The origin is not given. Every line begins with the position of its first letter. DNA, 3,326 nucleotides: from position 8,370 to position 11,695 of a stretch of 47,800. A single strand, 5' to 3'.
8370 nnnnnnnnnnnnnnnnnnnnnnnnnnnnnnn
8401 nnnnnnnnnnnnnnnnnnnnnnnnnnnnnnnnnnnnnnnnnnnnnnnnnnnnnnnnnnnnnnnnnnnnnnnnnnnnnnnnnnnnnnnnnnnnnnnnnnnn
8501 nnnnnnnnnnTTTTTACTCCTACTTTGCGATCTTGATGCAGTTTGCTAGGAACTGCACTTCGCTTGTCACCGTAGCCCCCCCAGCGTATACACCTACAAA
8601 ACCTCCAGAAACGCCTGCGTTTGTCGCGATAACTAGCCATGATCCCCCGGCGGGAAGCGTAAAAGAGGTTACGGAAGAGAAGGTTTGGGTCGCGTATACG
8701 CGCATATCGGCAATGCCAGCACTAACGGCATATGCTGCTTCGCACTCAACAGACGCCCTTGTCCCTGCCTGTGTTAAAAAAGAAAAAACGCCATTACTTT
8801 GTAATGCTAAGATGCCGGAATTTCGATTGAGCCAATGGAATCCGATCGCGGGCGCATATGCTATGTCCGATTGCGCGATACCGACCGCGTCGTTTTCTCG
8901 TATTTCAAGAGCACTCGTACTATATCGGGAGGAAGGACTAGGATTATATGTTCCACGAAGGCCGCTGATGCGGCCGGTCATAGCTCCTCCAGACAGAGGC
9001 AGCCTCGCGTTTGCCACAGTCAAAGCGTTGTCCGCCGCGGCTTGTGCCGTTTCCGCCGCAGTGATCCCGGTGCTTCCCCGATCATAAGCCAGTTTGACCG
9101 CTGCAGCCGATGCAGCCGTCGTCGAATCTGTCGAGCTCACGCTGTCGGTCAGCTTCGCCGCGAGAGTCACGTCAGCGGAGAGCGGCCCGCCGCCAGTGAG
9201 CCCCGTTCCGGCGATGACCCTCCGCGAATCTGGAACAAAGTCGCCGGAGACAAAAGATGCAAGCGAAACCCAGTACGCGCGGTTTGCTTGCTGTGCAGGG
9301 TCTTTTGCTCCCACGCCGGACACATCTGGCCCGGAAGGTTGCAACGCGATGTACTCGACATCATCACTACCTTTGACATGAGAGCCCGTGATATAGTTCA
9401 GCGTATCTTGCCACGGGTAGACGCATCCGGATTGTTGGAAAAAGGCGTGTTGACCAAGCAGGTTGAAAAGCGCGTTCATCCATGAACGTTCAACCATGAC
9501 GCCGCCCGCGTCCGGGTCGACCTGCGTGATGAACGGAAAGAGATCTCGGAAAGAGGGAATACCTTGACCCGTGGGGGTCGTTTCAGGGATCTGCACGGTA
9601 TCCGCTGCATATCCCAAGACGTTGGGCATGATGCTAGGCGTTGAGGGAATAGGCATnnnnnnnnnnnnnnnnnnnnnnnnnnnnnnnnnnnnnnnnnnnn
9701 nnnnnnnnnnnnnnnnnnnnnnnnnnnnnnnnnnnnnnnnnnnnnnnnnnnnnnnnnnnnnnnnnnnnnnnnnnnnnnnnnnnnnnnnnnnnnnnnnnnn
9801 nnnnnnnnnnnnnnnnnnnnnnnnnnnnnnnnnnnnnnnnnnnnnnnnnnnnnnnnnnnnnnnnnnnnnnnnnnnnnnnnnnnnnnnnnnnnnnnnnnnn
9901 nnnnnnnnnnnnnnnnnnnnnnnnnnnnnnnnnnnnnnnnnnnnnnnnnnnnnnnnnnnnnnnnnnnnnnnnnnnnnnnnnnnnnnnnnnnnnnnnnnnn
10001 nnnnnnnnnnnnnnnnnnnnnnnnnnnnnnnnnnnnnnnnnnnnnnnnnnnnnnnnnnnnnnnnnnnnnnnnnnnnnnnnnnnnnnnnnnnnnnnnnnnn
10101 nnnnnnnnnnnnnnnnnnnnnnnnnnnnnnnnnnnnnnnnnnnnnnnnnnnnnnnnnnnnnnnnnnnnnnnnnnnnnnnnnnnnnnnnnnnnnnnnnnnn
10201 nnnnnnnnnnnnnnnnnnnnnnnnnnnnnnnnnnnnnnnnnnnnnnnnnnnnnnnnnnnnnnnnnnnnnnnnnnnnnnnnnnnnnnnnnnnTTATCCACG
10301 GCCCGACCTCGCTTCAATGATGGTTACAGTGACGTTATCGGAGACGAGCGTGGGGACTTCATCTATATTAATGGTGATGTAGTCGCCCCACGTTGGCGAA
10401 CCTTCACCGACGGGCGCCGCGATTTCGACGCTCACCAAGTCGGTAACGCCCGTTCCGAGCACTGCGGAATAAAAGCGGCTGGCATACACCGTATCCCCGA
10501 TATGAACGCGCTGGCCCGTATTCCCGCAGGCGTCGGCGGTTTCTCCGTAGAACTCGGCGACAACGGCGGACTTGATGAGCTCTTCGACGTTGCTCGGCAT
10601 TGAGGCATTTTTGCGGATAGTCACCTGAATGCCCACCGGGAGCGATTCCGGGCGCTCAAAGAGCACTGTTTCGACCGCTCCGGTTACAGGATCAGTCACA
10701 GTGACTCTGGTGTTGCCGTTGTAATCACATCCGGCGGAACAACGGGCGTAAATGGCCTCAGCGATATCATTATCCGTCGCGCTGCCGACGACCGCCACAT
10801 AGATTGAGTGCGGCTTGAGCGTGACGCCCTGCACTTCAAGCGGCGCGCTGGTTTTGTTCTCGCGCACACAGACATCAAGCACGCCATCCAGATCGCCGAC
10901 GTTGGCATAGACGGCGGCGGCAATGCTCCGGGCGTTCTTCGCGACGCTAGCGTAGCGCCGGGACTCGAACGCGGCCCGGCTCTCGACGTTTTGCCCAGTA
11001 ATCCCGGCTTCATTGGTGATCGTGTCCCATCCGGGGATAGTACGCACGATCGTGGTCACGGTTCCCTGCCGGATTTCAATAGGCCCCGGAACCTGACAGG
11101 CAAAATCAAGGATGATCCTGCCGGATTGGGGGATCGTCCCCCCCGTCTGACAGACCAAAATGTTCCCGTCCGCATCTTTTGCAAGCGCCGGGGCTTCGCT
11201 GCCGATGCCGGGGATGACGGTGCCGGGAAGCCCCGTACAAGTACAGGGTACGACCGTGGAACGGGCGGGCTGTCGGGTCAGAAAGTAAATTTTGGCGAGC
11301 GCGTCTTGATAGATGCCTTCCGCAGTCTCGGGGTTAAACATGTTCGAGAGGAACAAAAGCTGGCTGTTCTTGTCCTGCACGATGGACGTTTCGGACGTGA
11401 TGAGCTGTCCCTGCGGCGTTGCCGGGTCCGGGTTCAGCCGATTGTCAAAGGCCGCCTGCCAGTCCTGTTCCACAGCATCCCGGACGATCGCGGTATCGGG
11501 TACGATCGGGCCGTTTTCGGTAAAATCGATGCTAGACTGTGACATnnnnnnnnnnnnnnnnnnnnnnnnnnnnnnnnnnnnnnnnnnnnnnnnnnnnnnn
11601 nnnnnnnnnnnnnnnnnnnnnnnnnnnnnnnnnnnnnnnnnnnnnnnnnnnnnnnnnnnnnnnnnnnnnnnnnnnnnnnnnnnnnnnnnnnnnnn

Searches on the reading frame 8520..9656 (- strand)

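Call 40: search_protein_families(library=phrogs, proteins=[window:8520-9656:-], max_evalue=0.00001)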
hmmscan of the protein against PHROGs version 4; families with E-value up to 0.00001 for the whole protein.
window:8520-9656:- (378 aa): 1 family
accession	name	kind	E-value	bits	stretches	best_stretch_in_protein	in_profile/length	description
phrog_32540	-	tail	9.6e-10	38.9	1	162-231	164-240/494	tail fiber protein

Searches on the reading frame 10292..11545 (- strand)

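Call 40: search_protein_families(library=phrogs, proteins=[window:10292-11545:-], max_evalue=0.00001)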
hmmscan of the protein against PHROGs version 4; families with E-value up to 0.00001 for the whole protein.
window:10292-11545:- (417 aa): 2 families
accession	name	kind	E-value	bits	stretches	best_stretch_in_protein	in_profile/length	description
phrog_6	-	tail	7.6e-46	157.9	1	8-411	62-409/548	baseplate wedge subunit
phrog_30339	-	unknown function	1e-25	91.4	1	6-144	14-146/150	-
